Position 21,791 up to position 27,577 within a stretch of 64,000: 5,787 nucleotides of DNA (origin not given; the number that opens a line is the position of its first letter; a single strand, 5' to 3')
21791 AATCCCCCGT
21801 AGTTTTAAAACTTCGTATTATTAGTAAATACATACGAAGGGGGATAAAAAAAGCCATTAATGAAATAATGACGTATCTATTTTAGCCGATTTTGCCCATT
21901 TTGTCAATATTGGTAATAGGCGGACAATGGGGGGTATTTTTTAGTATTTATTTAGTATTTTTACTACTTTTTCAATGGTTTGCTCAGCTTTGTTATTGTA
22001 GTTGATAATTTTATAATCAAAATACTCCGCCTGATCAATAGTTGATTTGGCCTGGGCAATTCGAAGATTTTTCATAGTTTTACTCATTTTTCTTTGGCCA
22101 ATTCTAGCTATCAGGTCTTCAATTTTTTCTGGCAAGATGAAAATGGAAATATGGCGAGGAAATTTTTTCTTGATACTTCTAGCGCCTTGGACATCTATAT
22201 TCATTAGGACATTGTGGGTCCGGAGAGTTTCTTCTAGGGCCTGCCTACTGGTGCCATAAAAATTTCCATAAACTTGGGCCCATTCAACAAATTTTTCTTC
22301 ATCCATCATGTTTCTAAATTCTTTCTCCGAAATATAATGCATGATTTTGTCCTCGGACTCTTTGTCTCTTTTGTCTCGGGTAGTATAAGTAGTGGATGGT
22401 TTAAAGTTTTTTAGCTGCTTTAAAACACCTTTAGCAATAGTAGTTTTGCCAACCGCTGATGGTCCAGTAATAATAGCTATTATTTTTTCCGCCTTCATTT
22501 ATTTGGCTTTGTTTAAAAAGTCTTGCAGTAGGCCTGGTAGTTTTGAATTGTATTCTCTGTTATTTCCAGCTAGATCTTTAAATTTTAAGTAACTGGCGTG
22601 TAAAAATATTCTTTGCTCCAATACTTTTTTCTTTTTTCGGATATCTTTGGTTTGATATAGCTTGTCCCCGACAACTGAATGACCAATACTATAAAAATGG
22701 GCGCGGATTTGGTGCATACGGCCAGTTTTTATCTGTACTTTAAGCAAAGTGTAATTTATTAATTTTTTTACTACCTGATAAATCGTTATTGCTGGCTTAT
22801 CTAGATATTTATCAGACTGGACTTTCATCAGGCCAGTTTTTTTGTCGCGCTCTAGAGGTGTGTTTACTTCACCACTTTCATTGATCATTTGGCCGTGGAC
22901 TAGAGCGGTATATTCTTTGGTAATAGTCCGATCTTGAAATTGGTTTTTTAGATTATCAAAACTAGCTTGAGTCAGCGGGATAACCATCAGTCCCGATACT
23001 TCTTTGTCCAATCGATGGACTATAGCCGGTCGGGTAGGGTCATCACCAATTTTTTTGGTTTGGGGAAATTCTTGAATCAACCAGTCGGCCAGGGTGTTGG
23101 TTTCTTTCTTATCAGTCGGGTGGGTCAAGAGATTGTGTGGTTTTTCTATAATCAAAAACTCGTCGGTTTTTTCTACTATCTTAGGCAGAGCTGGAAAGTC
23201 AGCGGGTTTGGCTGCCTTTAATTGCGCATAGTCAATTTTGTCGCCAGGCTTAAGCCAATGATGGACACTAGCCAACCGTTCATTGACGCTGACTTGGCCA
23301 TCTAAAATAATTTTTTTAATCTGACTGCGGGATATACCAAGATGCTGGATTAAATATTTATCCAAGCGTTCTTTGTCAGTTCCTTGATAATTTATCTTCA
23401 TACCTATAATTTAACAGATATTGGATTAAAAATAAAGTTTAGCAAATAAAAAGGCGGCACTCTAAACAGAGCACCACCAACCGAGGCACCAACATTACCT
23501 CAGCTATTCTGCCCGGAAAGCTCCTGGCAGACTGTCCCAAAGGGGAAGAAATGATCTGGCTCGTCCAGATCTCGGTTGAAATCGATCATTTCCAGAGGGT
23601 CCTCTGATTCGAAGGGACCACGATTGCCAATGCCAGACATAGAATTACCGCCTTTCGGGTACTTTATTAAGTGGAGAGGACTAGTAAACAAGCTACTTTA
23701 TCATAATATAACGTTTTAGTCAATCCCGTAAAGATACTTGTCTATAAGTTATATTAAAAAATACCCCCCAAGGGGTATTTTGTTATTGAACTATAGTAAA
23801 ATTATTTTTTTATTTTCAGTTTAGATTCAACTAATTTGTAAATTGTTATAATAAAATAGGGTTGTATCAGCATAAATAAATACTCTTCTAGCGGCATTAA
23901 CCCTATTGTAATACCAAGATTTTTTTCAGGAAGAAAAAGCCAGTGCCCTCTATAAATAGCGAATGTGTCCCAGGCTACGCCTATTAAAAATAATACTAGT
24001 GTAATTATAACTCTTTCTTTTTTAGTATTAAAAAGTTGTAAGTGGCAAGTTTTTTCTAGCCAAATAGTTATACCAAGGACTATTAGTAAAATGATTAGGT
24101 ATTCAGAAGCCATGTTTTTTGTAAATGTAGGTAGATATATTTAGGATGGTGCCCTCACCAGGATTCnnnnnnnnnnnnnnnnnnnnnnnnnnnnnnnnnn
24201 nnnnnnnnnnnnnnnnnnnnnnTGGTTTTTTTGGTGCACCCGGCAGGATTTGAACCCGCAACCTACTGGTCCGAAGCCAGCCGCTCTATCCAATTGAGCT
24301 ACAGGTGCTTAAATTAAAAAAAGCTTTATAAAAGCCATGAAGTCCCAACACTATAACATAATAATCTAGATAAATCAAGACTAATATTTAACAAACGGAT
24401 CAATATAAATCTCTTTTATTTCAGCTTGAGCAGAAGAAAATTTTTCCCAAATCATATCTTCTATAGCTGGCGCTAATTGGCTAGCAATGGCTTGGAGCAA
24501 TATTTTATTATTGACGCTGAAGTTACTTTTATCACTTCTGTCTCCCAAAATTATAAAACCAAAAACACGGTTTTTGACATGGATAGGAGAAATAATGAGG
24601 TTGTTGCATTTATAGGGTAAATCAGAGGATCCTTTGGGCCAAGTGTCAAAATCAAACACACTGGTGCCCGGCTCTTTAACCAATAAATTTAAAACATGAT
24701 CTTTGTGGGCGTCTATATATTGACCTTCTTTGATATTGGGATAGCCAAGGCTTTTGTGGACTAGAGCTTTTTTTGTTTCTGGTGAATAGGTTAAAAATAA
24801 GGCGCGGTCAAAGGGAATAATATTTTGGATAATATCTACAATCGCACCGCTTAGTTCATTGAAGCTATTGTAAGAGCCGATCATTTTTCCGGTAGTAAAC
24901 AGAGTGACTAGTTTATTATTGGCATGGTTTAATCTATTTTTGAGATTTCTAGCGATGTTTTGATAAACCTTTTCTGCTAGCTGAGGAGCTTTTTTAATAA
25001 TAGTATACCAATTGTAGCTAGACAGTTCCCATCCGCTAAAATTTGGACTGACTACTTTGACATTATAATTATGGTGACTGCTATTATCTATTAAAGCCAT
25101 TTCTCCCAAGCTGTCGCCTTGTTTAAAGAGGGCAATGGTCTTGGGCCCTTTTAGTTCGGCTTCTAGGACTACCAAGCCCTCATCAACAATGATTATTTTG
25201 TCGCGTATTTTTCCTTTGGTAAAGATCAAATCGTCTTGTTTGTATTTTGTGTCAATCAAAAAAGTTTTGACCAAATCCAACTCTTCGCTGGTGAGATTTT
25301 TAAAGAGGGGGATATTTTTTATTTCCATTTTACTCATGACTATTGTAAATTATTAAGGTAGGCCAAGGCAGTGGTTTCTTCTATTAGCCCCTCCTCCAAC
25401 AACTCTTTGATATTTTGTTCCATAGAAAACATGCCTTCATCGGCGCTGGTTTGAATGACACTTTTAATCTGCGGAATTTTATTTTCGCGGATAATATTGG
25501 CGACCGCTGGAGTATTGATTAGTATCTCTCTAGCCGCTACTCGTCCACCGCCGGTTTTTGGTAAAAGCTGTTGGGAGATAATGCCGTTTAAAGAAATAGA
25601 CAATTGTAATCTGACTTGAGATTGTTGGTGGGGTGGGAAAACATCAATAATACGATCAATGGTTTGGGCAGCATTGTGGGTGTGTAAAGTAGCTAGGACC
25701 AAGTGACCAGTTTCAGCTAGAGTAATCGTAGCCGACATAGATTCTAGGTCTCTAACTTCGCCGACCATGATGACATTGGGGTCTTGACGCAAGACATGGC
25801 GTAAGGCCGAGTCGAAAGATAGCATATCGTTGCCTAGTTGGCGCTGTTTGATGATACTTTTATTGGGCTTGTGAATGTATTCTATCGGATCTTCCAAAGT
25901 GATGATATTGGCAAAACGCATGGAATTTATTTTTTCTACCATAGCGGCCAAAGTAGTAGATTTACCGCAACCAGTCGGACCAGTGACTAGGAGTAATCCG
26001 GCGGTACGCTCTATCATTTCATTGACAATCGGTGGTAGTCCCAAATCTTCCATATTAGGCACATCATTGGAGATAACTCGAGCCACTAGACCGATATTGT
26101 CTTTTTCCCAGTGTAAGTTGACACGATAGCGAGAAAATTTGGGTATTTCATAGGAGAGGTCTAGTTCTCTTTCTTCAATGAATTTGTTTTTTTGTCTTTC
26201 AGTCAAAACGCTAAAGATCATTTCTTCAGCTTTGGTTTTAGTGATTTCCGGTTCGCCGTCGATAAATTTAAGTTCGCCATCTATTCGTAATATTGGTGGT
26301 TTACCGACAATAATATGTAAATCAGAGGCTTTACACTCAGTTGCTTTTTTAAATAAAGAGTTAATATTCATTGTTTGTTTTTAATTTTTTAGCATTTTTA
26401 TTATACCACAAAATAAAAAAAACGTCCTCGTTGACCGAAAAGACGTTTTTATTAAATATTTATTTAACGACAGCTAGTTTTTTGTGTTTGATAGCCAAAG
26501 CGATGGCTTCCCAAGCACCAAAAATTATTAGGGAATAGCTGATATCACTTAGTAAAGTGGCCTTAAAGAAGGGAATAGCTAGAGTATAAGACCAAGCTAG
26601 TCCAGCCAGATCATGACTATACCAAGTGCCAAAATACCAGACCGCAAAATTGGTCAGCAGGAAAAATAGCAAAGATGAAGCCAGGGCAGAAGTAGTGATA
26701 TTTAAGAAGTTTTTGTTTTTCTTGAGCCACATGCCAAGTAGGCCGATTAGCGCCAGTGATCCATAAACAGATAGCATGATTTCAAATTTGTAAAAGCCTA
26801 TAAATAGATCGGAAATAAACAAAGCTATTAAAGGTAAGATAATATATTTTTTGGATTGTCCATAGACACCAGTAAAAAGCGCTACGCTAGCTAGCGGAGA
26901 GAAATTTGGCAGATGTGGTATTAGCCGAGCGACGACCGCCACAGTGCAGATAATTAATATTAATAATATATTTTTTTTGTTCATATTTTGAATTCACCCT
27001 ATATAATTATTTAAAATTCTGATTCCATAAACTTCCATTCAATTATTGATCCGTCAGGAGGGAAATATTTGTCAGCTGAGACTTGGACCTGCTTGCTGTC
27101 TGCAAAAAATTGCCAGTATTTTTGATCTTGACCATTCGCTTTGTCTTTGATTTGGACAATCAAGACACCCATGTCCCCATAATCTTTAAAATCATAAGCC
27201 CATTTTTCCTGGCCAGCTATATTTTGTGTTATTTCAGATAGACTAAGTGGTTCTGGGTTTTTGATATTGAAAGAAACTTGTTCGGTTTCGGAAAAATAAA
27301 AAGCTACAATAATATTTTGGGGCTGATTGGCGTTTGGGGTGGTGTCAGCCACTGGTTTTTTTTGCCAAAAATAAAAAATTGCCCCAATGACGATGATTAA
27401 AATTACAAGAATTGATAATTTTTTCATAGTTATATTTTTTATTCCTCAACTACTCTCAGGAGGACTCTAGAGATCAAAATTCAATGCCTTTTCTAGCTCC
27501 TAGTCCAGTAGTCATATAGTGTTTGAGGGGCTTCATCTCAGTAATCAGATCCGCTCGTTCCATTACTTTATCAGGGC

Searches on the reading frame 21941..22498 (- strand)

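Call 7: search_protein_families(library=pfam, proteins=[window:21941-22498:-], max_evalue=0.001)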
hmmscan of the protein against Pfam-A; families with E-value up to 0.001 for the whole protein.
window:21941-22498:- (185 aa): 3 families
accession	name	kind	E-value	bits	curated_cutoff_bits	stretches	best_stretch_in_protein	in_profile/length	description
PF00625.27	Guanylate_kin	-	2.3e-30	106.1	25.2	1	8-184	5-181/182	Guanylate kinase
PF13173.12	AAA_14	-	1.6e-05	25.3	27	1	7-67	4-70/129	AAA domain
PF13238.12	AAA_18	-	0.00046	21.1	29.4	1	9-77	2-45/128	AAA domain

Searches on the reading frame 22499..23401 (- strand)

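Call 7: search_protein_families(library=pfam, proteins=[window:22499-23401:-], max_evalue=0.001)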
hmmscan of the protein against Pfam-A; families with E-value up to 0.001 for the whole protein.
window:22499-23401:- (300 aa): 2 families
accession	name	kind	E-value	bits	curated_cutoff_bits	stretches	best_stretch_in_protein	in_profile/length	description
PF00849.27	PseudoU_synth_2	-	4.5e-31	108.6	26.8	1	82-236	2-150/152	RNA pseudouridylate synthase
PF01479.30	S4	-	1.8e-07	31.2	22.8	1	11-56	1-48/48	S4 domain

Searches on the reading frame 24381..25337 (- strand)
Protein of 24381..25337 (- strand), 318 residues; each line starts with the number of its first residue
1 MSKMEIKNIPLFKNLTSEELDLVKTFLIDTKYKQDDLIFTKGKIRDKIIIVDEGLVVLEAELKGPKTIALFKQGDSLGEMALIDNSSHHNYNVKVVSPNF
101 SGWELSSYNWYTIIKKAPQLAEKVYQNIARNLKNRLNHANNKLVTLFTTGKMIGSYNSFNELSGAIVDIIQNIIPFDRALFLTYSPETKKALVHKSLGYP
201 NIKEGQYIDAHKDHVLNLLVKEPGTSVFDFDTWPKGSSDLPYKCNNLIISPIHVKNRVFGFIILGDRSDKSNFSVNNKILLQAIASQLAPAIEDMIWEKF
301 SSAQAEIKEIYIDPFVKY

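Call 7: search_protein_families(library=pfam, proteins=[window:24381-25337:-], max_evalue=0.001)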
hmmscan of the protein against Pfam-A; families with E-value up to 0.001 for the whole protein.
window:24381-25337:- (318 aa): 4 families
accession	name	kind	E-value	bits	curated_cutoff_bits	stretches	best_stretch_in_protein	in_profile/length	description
PF00027.35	cNMP_binding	-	2.2e-08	34.4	27.5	1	31-97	3-70/89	Cyclic nucleotide-binding domain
PF13492.12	GAF_3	-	1.7e-06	28.9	27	1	160-293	3-128/129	GAF domain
PF01590.32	GAF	-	0.00019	22.4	22.4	1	163-292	6-133/133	GAF domain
PF13185.12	GAF_2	-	0.00031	21.4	28.6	1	160-293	5-136/136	GAF domain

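Call 66: search_protein_families(library=ncbifam, proteins=[window:24381-25337:-], max_evalue=0.00001)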
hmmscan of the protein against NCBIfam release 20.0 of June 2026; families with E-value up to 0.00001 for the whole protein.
window:24381-25337:- (318 aa): 1 family
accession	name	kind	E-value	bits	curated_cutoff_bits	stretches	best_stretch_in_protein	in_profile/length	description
NF041163.2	encap_f2b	equivalog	1.5e-06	27.6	400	1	4-144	71-212/450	family 2B encapsulin nanocompartment shell protein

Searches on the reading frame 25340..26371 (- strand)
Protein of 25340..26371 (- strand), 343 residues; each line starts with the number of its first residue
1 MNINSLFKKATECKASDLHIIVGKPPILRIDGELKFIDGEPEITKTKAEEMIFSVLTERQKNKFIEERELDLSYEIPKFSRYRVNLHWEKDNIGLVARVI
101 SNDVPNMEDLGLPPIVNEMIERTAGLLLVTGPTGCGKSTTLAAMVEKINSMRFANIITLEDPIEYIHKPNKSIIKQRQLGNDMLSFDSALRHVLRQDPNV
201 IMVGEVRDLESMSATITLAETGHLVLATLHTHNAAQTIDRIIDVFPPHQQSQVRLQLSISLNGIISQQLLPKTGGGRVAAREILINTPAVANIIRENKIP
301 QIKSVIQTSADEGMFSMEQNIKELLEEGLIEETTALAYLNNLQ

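Call 7: search_protein_families(library=pfam, proteins=[window:25340-26371:-], max_evalue=0.001)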
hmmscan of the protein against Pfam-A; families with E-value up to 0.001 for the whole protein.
window:25340-26371:- (343 aa): 5 families
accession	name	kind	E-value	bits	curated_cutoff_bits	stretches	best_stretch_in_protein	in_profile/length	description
PF00437.27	T2SSE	-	7.4e-44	150.3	24.9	1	94-272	106-280/370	Type II/IV secretion system protein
PF13401.12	AAA_22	-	4.6e-05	24.2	27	1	122-168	3-41/130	AAA domain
PF03215.21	Rad17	-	0.00015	22.2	23.8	1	122-153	42-73/186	Rad17 P-loop domain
PF13476.12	AAA_23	-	0.0007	20.7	27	0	118-144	13-39/201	AAA domain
PF25199.1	nSTAND_NTPase5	-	0.00087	19.6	34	0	122-192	39-108/145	Novel STAND NTPase 5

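Call 66: search_protein_families(library=ncbifam, proteins=[window:25340-26371:-], max_evalue=0.00001)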
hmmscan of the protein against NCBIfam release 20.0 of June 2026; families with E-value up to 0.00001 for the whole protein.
window:25340-26371:- (343 aa): 16 families
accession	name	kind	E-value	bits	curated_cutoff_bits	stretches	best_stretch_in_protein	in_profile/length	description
TIGR01420.1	pilT_fam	subfamily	6.4e-132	439.9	319.1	1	3-338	2-337/343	PilT/PilU family type 4a pilus ATPase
TIGR02525.1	plasmid_TraJ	equivalog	1.3e-46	159.2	368.3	1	90-336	115-364/372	plasmid transfer ATPase TraJ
TIGR02524.1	dot_icm_DotB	equivalog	1.2e-42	146.5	463.3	1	3-333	6-348/358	Dot/Icm type IV secretion system ATPase DotB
TIGR02533.1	type_II_gspE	equivalog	7.9e-42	143.5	630.25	1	116-244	235-359/486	type II secretion system ATPase GspE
TIGR02538.1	type_IV_pilB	equivalog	1.6e-37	129.3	675.65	1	70-244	256-432/564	type IV-A pilus assembly ATPase PilB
NF007755.0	PRK10436.1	equivalog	8.7e-36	123.6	617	1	3-270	89-355/465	type II secretion system protein GspE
NF041000.1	ATPase_ComGA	equivalog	1.3e-35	122.7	300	1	115-271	119-266/267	competence type IV pilus ATPase ComGA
NF053534.1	T4PilAsmATPsTfpB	equivalog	7.4e-34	117.1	850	1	117-245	329-453/584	type IV pilus assembly ATPase TfpB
NF058587.1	archaellum_moto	equivalog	3.2e-14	52.6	550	1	127-241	278-393/527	archaellum flagellar ATPase motor FlaI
TIGR02782.1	TrbB_P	equivalog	1.2e-12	47.8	304.55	1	127-253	139-264/303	P-type conjugative transfer ATPase TrbB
NF053672.1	bindosome_BasE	exception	1.1e-10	40.9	1000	1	127-258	273-405/512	bindosome assembly system ATPase subunit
TIGR02788.1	VirB11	equivalog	2e-10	40.2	249.95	1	127-245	147-266/308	P-type DNA transfer ATPase VirB11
TIGR03819.1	heli_sec_ATPase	hypoth_equivalog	1.7e-09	37.3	373.15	1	115-238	170-294/340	TadA family conjugal transfer-associated ATPase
NF010469.0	PRK13894.1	subfamily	5.4e-09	35.8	508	1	127-251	152-274/320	conjugal transfer ATPase TrbB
NF010407.0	PRK13833.1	subfamily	1.1e-07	31.6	499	1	127-267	147-285/323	conjugal transfer protein TrbB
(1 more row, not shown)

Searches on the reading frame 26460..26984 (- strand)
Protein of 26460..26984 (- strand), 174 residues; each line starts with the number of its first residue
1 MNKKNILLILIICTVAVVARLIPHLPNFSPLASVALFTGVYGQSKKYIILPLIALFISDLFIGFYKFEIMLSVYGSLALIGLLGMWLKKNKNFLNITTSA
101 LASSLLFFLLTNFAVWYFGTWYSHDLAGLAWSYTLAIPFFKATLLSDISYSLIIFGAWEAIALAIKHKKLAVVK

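Call 7: search_protein_families(library=pfam, proteins=[window:26460-26984:-], max_evalue=0.001)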
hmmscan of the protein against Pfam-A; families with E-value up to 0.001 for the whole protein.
window:26460-26984:- (174 aa): 1 family
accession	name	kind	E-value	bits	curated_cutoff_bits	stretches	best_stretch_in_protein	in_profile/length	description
PF20221.3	DUF6580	-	1.9e-46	158.7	27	1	3-162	5-156/162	Family of unknown function (DUF6580)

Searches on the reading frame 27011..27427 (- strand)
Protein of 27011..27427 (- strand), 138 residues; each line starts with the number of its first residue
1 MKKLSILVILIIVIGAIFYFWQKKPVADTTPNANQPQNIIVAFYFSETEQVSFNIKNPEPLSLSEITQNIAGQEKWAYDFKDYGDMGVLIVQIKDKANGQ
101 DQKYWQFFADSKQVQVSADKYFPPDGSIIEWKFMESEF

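Call 7: search_protein_families(library=pfam, proteins=[window:27011-27427:-], max_evalue=0.001)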
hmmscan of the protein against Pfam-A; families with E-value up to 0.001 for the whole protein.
window:27011-27427:- (138 aa): 1 family
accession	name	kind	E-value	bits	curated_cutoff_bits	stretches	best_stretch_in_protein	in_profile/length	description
PF14478.12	DUF4430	-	2.9e-05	24.9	23.8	1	79-133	20-70/72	Domain of unknown function (DUF4430)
